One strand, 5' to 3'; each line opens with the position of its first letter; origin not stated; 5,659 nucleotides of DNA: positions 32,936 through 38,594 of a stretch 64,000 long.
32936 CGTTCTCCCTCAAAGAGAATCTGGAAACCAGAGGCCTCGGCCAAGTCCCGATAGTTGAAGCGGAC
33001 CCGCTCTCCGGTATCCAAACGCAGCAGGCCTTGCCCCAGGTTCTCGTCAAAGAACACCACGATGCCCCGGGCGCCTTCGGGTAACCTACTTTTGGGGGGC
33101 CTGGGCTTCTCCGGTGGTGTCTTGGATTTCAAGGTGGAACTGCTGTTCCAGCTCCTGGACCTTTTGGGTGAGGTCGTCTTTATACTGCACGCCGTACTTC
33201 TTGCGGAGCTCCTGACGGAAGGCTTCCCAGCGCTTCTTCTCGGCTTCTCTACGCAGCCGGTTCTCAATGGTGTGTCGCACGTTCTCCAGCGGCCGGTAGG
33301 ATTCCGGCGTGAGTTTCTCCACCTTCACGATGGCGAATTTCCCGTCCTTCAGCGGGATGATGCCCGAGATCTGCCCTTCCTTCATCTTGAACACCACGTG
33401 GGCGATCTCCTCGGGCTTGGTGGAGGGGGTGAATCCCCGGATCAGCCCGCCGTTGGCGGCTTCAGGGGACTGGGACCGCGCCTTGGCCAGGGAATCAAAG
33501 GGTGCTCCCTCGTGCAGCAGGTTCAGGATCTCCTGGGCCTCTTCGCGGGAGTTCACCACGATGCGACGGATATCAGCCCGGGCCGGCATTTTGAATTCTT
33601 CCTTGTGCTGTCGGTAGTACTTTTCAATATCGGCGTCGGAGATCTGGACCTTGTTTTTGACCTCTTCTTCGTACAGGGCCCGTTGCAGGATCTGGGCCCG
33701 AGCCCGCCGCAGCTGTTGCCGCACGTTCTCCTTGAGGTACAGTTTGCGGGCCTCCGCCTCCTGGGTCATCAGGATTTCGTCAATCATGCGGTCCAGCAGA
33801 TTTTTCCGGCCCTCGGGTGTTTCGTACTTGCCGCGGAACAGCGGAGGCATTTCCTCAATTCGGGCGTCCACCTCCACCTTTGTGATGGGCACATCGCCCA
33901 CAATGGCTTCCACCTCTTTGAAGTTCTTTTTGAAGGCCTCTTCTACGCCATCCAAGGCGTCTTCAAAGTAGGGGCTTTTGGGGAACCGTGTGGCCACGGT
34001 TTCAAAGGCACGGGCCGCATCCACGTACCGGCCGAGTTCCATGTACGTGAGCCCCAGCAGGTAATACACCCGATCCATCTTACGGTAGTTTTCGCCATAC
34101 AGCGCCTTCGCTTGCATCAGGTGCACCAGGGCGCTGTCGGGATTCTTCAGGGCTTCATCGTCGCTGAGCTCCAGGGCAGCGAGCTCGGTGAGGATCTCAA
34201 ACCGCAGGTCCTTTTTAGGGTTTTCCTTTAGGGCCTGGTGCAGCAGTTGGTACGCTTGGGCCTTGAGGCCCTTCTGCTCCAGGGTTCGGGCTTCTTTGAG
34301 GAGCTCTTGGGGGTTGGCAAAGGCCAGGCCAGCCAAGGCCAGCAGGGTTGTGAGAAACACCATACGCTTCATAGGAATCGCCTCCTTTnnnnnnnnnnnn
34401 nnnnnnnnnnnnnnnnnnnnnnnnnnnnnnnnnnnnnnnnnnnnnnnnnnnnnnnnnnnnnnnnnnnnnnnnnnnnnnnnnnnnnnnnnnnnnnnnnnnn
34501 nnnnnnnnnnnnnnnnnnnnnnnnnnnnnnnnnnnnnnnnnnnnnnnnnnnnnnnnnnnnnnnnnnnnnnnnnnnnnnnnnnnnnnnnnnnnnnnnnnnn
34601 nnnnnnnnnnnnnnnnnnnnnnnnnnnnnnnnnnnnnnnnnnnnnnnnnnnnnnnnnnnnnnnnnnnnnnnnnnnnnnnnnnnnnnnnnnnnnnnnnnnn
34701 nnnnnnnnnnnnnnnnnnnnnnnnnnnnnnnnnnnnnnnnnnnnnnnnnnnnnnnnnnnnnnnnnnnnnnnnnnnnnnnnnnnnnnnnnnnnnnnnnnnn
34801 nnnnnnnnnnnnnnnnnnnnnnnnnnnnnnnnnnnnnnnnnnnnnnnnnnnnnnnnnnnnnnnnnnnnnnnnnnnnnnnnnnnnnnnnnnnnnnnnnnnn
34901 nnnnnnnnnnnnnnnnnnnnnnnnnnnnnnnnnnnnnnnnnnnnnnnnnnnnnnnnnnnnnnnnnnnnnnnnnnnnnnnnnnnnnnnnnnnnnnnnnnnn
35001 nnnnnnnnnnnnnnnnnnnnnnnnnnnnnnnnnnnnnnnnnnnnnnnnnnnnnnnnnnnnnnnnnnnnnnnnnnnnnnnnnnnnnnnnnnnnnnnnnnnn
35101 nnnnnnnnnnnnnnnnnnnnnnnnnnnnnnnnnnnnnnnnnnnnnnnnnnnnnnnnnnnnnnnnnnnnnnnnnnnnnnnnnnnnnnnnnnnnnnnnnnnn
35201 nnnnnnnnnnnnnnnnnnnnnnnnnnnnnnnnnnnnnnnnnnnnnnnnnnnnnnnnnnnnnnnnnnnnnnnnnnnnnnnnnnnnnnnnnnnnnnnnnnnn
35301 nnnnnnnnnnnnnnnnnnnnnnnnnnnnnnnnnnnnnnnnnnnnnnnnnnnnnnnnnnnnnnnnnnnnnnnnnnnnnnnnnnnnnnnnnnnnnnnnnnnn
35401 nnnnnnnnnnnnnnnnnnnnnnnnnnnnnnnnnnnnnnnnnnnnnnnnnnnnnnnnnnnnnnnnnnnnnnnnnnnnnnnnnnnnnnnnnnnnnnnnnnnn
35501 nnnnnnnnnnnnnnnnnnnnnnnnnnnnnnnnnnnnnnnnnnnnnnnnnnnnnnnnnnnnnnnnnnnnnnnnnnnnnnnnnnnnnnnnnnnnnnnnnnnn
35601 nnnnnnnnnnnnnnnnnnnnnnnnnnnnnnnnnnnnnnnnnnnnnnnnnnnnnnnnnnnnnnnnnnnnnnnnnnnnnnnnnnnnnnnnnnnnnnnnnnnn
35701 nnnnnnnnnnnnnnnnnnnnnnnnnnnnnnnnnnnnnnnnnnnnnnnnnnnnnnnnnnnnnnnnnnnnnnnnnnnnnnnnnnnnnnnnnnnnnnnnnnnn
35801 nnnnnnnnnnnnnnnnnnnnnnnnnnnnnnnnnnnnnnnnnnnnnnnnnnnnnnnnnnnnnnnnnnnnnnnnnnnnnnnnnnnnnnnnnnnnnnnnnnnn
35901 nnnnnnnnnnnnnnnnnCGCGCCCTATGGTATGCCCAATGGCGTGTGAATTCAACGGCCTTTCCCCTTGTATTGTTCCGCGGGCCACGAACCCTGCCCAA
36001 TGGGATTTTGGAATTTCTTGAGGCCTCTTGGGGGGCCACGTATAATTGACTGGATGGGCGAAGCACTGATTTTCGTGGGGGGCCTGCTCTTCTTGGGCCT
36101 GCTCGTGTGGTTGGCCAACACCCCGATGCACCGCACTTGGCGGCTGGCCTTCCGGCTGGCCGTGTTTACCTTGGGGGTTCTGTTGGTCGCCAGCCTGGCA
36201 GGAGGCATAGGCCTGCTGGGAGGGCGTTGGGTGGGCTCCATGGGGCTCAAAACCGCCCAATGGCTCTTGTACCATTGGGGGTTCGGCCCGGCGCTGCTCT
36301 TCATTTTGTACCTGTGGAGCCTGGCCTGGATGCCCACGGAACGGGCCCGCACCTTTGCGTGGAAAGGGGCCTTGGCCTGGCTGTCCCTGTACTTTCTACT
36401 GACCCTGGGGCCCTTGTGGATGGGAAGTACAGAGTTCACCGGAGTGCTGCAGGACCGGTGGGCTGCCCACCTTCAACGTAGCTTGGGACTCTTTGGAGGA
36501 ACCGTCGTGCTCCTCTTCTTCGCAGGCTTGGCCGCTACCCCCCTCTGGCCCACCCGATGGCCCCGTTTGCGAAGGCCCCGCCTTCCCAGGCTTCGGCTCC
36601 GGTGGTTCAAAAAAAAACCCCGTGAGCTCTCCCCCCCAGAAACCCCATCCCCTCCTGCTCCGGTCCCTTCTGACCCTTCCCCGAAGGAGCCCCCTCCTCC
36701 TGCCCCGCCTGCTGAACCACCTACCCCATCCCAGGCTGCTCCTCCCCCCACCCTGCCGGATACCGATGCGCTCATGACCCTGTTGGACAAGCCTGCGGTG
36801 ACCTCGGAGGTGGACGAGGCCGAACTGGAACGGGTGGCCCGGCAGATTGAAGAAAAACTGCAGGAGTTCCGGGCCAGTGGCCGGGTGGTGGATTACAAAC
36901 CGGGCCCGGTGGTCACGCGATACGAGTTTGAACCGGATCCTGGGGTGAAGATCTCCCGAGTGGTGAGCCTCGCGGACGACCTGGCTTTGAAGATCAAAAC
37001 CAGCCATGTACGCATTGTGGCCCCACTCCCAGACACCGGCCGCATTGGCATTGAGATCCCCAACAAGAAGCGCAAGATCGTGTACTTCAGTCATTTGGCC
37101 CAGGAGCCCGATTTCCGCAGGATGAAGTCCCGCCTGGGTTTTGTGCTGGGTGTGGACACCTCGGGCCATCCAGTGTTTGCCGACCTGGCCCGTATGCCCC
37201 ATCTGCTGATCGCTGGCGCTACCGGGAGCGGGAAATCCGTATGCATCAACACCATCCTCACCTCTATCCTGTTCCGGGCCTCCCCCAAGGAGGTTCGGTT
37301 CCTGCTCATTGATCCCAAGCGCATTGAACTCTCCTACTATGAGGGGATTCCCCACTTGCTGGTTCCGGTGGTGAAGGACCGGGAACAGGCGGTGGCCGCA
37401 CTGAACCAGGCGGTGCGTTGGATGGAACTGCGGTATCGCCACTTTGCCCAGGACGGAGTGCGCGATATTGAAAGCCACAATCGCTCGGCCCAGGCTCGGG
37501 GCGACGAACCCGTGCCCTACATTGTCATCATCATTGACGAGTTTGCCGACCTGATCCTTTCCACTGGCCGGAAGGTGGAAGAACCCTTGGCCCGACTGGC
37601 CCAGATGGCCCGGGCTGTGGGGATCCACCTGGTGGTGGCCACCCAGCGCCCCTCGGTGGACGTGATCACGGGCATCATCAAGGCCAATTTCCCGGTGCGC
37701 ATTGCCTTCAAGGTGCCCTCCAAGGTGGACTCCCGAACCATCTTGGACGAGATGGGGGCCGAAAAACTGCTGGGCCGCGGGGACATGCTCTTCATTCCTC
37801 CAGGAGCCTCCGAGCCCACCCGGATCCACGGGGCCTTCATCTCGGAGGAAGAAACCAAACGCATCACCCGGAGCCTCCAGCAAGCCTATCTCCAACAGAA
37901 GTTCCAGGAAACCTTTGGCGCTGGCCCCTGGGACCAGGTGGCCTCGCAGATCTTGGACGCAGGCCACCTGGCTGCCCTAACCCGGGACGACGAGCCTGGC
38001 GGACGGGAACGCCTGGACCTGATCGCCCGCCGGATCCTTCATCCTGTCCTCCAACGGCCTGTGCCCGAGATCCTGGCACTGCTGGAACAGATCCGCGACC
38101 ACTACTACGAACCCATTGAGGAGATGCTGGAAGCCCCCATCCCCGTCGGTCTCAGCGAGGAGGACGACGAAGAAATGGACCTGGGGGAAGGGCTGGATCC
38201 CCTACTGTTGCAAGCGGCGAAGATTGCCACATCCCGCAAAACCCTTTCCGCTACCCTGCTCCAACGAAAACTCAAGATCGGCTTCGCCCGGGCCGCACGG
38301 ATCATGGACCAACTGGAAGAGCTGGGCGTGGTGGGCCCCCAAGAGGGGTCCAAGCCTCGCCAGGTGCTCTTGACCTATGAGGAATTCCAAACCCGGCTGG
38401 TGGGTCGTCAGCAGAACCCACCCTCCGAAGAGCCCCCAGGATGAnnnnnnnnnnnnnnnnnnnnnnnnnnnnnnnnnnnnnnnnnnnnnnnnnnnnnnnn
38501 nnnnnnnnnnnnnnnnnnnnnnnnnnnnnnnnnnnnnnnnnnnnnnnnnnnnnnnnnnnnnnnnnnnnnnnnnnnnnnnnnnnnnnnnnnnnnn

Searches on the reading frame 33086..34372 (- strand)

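Call 93: search_protein_families(library=pfam, proteins=[window:33086-34372:-], max_evalue=0.0001)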
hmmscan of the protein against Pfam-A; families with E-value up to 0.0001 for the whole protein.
window:33086-34372:- (428 aa): 6 families
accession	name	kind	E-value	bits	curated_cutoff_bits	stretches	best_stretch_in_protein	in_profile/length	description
PF13145.12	Rotamase_2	-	2.6e-22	80.3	27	1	244-366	1-120/121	PPIC-type PPIASE domain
PF00639.27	Rotamase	-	4.2e-12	47.3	21.7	1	275-352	18-96/97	PPIC-type PPIASE domain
PF13616.12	Rotamase_3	-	1.4e-07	32.5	22.5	1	274-351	35-112/116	PPIC-type PPIASE domain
PF07719.23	TPR_2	-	7.1e-07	29.3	27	1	101-132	2-33/34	Tetratricopeptide repeat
PF00515.34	TPR_1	-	1.8e-06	27.9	27.8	0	102-131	3-32/34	Tetratricopeptide repeat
PF14559.12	TPR_19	-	7.7e-06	26.6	25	0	76-137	5-62/68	Tetratricopeptide repeat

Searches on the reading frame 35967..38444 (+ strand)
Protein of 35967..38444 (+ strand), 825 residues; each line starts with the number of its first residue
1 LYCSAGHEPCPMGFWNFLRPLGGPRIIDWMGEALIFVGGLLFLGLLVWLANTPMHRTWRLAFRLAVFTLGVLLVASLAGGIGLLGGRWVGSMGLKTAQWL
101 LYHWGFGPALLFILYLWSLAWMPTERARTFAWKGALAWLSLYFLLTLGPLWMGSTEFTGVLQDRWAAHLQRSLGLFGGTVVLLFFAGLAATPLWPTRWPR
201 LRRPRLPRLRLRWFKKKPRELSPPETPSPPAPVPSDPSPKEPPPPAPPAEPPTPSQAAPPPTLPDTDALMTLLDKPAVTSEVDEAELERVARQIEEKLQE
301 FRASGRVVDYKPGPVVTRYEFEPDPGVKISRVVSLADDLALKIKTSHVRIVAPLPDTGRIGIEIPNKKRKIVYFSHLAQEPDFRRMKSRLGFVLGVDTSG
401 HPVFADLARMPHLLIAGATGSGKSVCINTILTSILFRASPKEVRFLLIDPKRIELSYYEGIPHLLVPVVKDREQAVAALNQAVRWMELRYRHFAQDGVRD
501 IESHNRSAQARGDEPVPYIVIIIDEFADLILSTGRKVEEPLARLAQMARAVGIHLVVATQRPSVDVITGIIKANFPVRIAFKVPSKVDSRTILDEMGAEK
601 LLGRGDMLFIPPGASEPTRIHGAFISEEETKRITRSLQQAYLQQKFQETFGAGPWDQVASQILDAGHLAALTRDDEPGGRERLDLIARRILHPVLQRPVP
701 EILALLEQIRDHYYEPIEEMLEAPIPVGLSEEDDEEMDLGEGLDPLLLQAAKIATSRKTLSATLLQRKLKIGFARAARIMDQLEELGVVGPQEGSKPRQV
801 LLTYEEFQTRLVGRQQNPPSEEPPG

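Call 51: search_protein_families(library=pfam, proteins=[window:35967-38444:+], max_evalue=0.001)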
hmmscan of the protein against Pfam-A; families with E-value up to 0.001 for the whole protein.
window:35967-38444:+ (825 aa): 7 families
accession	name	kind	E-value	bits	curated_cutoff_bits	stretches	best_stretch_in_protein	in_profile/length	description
PF01580.24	FtsK_SpoIIIE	-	2.8e-58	197.4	24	1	378-564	6-221/221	FtsK/SpoIIIE family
PF17854.6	FtsK_alpha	-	9.1e-28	96.9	22.9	1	271-366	5-101/101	FtsK alpha domain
PF09397.16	FtsK_gamma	-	6.2e-24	83.9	30.6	1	743-802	3-62/63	Ftsk gamma domain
PF12846.13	AAA_10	-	7.7e-06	25.6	27.5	1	410-463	21-70/362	AAA-like domain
PF01935.23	DUF87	-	6.3e-05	23.6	23.2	1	393-450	6-60/220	Helicase HerA, central domain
PF05621.17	TniB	-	0.0001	22.3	22.4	0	520-567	122-169/189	Bacterial TniB protein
PF13191.12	AAA_16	-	0.00046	21.2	32.6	0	409-526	23-141/167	AAA ATPase domain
